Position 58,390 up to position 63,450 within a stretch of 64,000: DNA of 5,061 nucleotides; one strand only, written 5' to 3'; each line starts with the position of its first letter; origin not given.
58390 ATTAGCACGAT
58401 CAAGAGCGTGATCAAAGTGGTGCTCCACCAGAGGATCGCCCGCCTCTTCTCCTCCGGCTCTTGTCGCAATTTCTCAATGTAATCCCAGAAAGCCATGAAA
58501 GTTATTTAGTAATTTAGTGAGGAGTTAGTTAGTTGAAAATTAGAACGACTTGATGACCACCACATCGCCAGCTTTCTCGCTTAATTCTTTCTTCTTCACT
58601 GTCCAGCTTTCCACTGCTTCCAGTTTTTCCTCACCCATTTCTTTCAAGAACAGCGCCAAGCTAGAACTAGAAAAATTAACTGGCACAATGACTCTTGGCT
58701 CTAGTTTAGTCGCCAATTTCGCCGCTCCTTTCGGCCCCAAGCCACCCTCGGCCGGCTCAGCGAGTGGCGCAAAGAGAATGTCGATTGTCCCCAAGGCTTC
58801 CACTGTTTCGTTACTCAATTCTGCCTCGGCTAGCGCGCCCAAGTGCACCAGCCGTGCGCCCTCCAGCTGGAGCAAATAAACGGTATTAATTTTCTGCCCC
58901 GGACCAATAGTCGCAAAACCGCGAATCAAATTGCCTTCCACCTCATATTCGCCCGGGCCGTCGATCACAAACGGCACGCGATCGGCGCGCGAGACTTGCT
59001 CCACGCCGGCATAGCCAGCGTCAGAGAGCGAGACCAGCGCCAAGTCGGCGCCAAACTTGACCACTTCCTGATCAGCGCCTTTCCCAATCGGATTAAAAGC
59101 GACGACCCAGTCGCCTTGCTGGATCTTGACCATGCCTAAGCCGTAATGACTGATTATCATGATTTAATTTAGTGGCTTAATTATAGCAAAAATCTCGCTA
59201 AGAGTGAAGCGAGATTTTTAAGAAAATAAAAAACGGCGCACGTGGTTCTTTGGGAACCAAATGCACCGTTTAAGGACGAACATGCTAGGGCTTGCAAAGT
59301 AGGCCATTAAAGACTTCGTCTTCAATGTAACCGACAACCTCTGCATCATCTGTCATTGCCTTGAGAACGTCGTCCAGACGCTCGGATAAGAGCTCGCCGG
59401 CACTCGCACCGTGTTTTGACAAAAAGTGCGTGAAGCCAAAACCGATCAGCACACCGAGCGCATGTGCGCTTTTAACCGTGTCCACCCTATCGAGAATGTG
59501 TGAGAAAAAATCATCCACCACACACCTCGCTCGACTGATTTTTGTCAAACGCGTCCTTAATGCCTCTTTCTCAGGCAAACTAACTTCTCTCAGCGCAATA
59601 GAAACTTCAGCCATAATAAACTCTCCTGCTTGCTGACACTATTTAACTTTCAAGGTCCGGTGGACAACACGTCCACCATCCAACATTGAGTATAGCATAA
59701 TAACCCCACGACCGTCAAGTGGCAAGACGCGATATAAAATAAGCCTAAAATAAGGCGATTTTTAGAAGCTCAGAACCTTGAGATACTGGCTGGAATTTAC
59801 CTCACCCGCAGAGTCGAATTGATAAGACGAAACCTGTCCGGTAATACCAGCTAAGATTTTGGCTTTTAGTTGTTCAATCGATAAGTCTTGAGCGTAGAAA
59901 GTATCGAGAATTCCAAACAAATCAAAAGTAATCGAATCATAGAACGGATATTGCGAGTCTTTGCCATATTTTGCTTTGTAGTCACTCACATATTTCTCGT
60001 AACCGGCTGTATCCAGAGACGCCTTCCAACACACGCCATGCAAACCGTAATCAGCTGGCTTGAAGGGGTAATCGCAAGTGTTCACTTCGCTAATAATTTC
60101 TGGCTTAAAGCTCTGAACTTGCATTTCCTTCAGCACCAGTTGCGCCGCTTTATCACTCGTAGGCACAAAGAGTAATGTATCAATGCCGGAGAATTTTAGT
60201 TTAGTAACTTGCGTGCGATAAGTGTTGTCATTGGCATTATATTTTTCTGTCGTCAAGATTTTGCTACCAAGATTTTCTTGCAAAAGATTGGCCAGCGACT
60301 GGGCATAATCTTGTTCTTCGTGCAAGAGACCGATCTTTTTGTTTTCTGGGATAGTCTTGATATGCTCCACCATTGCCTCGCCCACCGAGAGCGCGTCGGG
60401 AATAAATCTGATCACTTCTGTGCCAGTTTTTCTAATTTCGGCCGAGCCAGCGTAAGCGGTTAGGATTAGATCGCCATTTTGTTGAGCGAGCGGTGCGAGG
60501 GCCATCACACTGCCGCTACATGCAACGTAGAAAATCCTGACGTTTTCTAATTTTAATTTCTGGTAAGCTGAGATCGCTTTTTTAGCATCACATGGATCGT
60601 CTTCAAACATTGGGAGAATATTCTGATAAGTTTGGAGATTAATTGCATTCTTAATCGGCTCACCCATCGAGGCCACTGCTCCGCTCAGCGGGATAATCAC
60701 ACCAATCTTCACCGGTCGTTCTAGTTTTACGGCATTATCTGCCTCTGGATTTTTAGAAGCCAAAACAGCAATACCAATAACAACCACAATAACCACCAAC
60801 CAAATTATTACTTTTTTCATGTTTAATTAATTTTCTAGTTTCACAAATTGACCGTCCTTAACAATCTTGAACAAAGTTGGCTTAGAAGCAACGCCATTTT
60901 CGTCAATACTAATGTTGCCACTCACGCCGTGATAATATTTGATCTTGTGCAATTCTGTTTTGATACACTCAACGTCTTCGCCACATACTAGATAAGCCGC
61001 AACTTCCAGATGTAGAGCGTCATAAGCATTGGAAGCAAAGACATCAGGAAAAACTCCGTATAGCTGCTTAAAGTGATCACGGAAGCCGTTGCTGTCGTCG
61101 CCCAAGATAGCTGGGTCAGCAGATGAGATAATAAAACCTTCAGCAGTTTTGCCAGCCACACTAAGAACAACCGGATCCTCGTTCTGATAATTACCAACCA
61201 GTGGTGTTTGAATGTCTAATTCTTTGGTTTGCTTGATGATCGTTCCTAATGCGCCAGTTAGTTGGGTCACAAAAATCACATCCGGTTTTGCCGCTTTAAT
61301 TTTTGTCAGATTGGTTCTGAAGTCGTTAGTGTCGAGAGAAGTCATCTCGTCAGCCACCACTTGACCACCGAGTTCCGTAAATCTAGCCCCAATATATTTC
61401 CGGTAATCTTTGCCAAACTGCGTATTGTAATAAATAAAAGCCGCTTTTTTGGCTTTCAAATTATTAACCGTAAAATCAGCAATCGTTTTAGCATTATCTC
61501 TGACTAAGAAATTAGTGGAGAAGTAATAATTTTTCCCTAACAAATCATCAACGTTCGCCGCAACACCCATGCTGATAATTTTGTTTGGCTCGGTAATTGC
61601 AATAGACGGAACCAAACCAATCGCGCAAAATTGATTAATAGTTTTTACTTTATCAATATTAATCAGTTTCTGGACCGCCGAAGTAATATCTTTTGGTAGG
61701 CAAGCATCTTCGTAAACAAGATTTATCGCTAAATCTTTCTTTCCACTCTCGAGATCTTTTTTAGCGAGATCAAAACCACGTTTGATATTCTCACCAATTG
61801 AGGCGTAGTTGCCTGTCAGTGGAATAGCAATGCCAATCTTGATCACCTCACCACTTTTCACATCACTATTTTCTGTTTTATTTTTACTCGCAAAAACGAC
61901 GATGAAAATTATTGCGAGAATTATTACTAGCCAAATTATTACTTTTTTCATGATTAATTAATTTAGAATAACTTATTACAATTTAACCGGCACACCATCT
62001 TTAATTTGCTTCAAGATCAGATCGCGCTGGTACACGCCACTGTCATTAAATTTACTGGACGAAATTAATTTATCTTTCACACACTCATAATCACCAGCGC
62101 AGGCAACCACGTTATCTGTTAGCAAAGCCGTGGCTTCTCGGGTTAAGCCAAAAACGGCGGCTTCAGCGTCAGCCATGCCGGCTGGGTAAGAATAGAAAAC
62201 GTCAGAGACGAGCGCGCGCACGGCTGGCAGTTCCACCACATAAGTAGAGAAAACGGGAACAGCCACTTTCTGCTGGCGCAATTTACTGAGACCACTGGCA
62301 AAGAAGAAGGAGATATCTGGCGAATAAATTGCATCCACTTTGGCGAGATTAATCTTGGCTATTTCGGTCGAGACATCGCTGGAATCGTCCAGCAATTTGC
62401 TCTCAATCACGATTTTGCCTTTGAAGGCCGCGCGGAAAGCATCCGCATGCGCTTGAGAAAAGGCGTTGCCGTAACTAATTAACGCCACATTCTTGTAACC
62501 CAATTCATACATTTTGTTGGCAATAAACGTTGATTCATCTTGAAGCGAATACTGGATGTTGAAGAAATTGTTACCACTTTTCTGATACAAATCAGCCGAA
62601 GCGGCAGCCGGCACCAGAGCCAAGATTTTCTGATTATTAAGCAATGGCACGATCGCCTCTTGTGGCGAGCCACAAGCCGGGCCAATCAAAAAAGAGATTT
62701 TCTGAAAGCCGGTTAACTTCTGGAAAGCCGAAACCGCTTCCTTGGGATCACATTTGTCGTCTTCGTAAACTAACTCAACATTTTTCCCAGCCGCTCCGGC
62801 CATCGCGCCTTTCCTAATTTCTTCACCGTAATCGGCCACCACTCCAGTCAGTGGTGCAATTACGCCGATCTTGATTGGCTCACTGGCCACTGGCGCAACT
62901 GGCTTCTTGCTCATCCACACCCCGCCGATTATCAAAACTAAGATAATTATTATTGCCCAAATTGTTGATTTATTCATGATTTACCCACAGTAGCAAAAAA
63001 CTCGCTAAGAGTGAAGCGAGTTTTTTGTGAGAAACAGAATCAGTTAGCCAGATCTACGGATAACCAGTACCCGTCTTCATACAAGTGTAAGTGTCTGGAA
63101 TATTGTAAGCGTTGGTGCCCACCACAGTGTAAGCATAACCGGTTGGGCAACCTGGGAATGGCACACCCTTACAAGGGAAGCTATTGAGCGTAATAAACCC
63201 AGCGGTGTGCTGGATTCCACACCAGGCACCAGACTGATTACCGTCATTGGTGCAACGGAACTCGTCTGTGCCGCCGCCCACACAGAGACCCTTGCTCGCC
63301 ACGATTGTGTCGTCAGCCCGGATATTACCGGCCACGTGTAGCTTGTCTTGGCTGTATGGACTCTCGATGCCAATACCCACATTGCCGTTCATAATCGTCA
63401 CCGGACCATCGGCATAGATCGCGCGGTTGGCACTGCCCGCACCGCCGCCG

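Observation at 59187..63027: Identical 20-nt hairpin element at two intergenic sites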

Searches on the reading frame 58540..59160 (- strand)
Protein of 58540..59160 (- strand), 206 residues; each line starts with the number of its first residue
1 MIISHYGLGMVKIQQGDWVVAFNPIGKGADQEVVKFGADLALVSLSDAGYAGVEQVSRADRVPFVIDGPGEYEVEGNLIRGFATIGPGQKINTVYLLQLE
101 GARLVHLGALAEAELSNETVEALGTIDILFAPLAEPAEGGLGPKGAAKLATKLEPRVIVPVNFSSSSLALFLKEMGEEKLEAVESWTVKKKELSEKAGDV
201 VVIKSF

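Call 17: find_encoding_contigs(protein=window:58540-59160:-, flank=3000, max_places=10)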
Protein window:58540-59160:- (206 aa): 6 contigs read that carry it; 1 place shown.
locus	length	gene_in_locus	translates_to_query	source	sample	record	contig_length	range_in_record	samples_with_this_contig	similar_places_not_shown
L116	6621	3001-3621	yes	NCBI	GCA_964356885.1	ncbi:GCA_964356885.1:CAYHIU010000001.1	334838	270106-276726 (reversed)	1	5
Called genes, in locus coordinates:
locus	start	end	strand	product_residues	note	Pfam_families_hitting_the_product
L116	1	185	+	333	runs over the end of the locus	PF13458:Peripla_BP_6, PF01094:ANF_receptor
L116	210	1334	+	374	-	PF13458:Peripla_BP_6, PF13433:Peripla_BP_5 (weak)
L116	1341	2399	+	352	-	PF13458:Peripla_BP_6, PF01094:ANF_receptor (weak)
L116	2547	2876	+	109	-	-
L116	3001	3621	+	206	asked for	PF13483:Lactamase_B_3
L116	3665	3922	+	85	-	-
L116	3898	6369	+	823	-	PF00521:DNA_topoisoIV, PF03989:DNA_gyraseA_C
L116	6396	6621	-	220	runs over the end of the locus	-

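Call 19: find_homologous_proteins(query=window:58540-59160:-, max_evalue=1e-10)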
Query window:58540-59160:- (206 aa): 954 proteins with E <= 1e-10 among 2233 candidates; the best 120 are listed.
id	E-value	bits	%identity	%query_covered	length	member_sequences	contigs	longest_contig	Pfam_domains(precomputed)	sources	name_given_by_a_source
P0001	6.4e-126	436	100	100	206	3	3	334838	PF13483.13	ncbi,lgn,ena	ncbi:MAG: MBL fold metallo-hydrolase [Patescibacteria group bacterium]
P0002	6.2e-106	371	85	100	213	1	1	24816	PF13483.13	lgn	-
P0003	5.2e-83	296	69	100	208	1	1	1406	PF13483.13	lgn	-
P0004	3.2e-82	293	68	100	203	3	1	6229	PF13483.13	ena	-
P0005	1.1e-78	282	65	100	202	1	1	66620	PF13483.13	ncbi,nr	ncbi:MBL fold metallo-hydrolase [Candidatus Nomurabacteria bacterium]|nr:MBL fold metallo-hydrolase 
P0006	7.3e-78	279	67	100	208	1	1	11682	PF13483.13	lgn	-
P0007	1.4e-75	272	64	100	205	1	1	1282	PF13483.13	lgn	-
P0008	1.3e-74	268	64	96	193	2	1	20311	PF13483.13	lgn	-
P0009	2.1e-74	268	64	100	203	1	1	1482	PF13483.13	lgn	-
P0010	7.3e-74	266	63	100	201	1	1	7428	PF13483.13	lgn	-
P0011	8.3e-73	262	61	100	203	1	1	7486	PF13483.13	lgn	-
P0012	7.7e-72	259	60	100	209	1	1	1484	PF13483.13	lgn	-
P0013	4.0e-70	254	64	100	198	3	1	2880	PF13483.13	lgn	-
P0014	1.8e-68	248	58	100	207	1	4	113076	PF13483.13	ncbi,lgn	-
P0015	1.2e-66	242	60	100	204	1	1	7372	PF13483.13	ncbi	-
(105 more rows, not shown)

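Call 20: find_encoding_contigs(protein=P0002, flank=10000, max_places=3)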
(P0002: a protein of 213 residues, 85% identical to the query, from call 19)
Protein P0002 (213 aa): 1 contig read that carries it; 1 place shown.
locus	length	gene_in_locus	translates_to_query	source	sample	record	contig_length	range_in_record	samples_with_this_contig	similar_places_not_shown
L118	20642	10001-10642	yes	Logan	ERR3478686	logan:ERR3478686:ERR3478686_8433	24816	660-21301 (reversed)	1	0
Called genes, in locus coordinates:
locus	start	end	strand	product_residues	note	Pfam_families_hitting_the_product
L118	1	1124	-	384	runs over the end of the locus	PF00091:Tubulin, PF12327:FtsZ_C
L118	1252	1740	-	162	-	-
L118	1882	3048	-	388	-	PF11104:PilM_2 (weak), PF02491:SHS2_FTSA, PF14450:FtsA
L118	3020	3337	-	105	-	PF02130:YbeY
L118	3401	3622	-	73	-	-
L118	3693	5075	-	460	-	PF13393:tRNA-synt_His, PF00587:tRNA-synt_2b, PF13393:tRNA-synt_His (weak), PF03129:HGTP_anticodon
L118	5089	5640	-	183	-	PF10502:Peptidase_S26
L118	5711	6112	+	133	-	-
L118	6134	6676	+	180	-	PF01195:Pept_tRNA_hydro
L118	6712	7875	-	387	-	PF21543:CvfB_2nd (faint), PF23459:S1_RRP5 (faint), PF00575:S1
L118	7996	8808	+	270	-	-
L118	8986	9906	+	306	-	PF04348:LppC (weak), PF13458:Peripla_BP_6, PF01094:ANF_receptor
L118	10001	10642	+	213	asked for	PF13483:Lactamase_B_3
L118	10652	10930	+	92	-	-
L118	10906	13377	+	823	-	PF00521:DNA_topoisoIV, PF03989:DNA_gyraseA_C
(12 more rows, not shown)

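Call 21: find_encoding_contigs(protein=P0005, flank=10000, max_places=3)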
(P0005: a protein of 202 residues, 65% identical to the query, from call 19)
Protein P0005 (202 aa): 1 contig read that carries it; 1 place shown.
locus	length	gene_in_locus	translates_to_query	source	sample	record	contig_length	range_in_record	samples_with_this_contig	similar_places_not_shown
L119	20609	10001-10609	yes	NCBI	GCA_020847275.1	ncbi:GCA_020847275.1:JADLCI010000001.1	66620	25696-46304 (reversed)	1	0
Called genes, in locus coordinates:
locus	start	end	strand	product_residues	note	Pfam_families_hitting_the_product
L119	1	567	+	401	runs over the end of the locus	PF03065:Glyco_hydro_57, PF01522:Polysacc_deac_1 (weak)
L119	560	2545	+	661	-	PF22422:MGH1-like_GH (faint), PF00723:Glyco_hydro_15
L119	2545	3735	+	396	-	PF01702:TGT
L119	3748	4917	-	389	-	PF11104:PilM_2 (weak), PF02491:SHS2_FTSA, PF14450:FtsA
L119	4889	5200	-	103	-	-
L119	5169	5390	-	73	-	-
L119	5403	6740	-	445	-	PF13393:tRNA-synt_His, PF00587:tRNA-synt_2b, PF03129:HGTP_anticodon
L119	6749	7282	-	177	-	PF10502:Peptidase_S26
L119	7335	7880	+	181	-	PF01195:Pept_tRNA_hydro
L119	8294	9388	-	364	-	PF21543:CvfB_2nd (faint), PF21710:Spt6_S1 (faint), PF23459:S1_RRP5 (faint), PF00575:S1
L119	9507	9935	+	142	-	-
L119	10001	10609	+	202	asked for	PF13483:Lactamase_B_3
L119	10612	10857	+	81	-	-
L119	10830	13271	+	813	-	PF00521:DNA_topoisoIV, PF03989:DNA_gyraseA_C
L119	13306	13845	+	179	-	PF01135:PCMT, PF01209:Ubie_methyltran, PF08704:GCD14 (weak), PF05175:MTS (weak), PF13847:Methyltransf_31, PF08241:Methyltransf_11, PF13649:Methyltransf_25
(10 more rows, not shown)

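Call 22: find_encoding_contigs(protein=P0006, flank=10000, max_places=3)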
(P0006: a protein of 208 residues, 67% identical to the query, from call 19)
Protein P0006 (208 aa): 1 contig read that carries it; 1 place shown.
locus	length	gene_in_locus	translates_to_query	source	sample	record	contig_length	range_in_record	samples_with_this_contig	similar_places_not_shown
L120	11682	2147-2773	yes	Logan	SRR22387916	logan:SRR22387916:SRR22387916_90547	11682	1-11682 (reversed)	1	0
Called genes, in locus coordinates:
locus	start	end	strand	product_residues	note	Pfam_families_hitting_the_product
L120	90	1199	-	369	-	PF23459:S1_RRP5 (faint), PF00575:S1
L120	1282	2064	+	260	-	-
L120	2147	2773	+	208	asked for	PF13483:Lactamase_B_3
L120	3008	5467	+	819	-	PF00521:DNA_topoisoIV, PF03989:DNA_gyraseA_C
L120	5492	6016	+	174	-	PF01135:PCMT, PF01209:Ubie_methyltran (weak), PF01269:Fibrillarin (weak), PF05175:MTS (weak), PF13847:Methyltransf_31, PF08241:Methyltransf_11, PF08242:Methyltransf_12 (weak), PF13649:Methyltransf_25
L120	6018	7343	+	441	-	PF01547:SBP_bac_1, PF13416:SBP_bac_8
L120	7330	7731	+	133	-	PF18895:T4SS_pilin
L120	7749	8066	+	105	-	PF18895:T4SS_pilin (weak)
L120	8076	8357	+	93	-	PF18895:T4SS_pilin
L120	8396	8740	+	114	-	PF18895:T4SS_pilin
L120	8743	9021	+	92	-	PF18895:T4SS_pilin (weak)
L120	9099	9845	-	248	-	-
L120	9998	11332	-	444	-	-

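Call 30: find_encoding_contigs(protein=P0004, flank=4000, max_places=2)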
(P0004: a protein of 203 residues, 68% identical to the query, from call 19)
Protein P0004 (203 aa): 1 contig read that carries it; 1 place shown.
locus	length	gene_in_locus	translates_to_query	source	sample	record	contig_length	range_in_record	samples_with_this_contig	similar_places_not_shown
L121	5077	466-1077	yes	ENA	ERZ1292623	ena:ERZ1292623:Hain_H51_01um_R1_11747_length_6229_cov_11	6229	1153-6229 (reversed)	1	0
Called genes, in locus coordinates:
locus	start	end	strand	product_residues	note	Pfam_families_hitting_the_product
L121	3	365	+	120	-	?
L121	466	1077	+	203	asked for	PF13483:Lactamase_B_3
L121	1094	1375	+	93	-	-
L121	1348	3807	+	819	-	PF00521:DNA_topoisoIV, PF03989:DNA_gyraseA_C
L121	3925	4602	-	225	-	PF00233:PDEase_I (weak)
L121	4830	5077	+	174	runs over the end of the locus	PF01135:PCMT (weak), PF01209:Ubie_methyltran, PF05175:MTS (weak), PF02390:Methyltransf_4 (weak), PF13847:Methyltransf_31, PF08241:Methyltransf_11, PF08242:Methyltransf_12 (weak), PF13649:Methyltransf_25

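Call 31: find_encoding_contigs(protein=P0008, flank=4000, max_places=2)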
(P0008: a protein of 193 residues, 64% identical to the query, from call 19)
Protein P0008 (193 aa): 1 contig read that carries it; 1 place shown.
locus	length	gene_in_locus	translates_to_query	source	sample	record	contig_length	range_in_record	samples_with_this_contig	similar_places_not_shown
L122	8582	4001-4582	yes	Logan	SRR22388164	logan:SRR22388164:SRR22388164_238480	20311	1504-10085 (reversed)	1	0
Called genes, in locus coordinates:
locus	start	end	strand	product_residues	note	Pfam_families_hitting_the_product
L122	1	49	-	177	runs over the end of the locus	PF10502:Peptidase_S26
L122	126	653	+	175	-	PF01195:Pept_tRNA_hydro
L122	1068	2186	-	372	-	PF21543:CvfB_2nd (faint), PF21710:Spt6_S1 (faint), PF23459:S1_RRP5 (faint), PF00575:S1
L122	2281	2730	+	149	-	-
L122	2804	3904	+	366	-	PF13433:Peripla_BP_5 (weak), PF13458:Peripla_BP_6, PF01094:ANF_receptor (faint)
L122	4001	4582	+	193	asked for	PF13483:Lactamase_B_3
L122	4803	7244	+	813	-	PF00521:DNA_topoisoIV, PF03989:DNA_gyraseA_C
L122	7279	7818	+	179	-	PF01135:PCMT, PF01209:Ubie_methyltran, PF08704:GCD14 (weak), PF02390:Methyltransf_4 (weak), PF13847:Methyltransf_31, PF08241:Methyltransf_11, PF08242:Methyltransf_12 (weak), PF13649:Methyltransf_25, +1 more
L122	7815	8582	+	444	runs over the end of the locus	PF01547:SBP_bac_1, PF13416:SBP_bac_8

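Call 32: find_encoding_contigs(protein=P0014, flank=4000, max_places=2)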
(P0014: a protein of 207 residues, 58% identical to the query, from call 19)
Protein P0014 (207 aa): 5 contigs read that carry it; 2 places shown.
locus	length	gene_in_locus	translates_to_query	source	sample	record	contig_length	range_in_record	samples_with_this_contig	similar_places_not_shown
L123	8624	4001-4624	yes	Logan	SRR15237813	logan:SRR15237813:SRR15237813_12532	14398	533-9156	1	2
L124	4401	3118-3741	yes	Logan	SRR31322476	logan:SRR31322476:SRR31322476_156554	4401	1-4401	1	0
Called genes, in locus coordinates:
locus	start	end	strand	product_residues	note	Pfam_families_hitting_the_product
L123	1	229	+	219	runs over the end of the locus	-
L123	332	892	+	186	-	PF01195:Pept_tRNA_hydro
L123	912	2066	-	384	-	PF21543:CvfB_2nd (faint), PF00575:S1 (weak), PF21710:Spt6_S1 (faint), PF23459:S1_RRP5 (faint), PF00575:S1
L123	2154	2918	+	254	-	-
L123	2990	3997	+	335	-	PF13458:Peripla_BP_6, PF01094:ANF_receptor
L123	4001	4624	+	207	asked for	PF13483:Lactamase_B_3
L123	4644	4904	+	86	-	-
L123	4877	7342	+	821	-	PF00521:DNA_topoisoIV, PF03989:DNA_gyraseA_C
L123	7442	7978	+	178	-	PF01135:PCMT (weak), PF01209:Ubie_methyltran, PF05175:MTS (weak), PF02390:Methyltransf_4 (weak), PF13847:Methyltransf_31, PF08241:Methyltransf_11, PF08242:Methyltransf_12, PF13649:Methyltransf_25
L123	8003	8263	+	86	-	PF01541:GIY-YIG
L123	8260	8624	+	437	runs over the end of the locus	PF01547:SBP_bac_1, PF13416:SBP_bac_8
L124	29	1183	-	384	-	PF21543:CvfB_2nd (faint), PF00575:S1 (weak), PF21710:Spt6_S1 (faint), PF23459:S1_RRP5 (faint), PF00575:S1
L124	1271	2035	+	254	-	-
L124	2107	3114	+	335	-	PF13458:Peripla_BP_6, PF01094:ANF_receptor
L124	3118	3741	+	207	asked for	PF13483:Lactamase_B_3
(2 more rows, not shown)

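Call 38: search_protein_families(library=pfam, proteins=[window:58540-59160:-], max_evalue=0.01)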
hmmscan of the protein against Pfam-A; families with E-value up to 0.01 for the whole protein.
window:58540-59160:- (206 aa): 2 families
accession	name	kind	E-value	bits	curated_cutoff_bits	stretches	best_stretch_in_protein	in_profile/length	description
PF13483.12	Lactamase_B_3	-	1.1e-16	61.6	24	1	9-161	8-159/160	Beta-lactamase superfamily domain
PF12706.13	Lactamase_B_2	-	0.006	16.6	27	1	91-161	124-198/200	Beta-lactamase superfamily domain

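Call 45: find_encoding_contigs(protein=P0003, flank=3000, max_places=2)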
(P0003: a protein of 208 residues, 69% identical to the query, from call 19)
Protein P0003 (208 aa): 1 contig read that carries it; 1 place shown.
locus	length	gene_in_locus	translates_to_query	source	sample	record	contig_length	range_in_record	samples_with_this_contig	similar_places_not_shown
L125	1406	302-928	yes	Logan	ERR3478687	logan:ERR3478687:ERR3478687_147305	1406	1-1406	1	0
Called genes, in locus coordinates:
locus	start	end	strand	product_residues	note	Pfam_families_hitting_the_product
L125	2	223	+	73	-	?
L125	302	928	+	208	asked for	PF13483:Lactamase_B_3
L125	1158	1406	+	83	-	?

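Call 46: find_encoding_contigs(protein=P0010, flank=3000, max_places=2)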
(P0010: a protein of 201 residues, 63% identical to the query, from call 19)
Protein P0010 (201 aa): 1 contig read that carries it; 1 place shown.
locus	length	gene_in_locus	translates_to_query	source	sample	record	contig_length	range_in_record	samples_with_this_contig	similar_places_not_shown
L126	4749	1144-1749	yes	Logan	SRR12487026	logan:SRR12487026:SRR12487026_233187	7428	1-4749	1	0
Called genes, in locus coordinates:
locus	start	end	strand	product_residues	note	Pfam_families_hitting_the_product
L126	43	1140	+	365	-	PF13433:Peripla_BP_5 (weak), PF13458:Peripla_BP_6, PF01094:ANF_receptor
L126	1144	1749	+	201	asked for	PF13483:Lactamase_B_3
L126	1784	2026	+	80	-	-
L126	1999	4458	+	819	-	PF00521:DNA_topoisoIV, PF03989:DNA_gyraseA_C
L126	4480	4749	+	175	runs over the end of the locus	PF01135:PCMT (weak), PF05175:MTS (weak), PF01209:Ubie_methyltran, PF13847:Methyltransf_31, PF08241:Methyltransf_11, PF08242:Methyltransf_12, PF13649:Methyltransf_25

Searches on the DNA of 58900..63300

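Call 53: search_rna_families(source=window, start=58900, end=63300, threshold=evalue, max_evalue=1)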
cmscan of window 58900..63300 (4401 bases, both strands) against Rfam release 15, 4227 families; matches with E-value up to 1: 2.
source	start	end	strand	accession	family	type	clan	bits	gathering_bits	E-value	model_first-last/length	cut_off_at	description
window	59187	59270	-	RF02450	ncr1175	Gene; sRNA;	-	27.8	60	0.049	1-110/110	no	Bacillus sRNA ncr1175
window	62943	63024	+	RF00624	P9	Gene;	-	24.3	43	0.042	1-74/74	no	Pseudomonas sRNA P9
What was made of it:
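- On Known RNA families (Rfam 15): There are only two sub-threshold matches, 27.8 bits against a cutoff of 60 and 24.3 against 43 (call 53).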
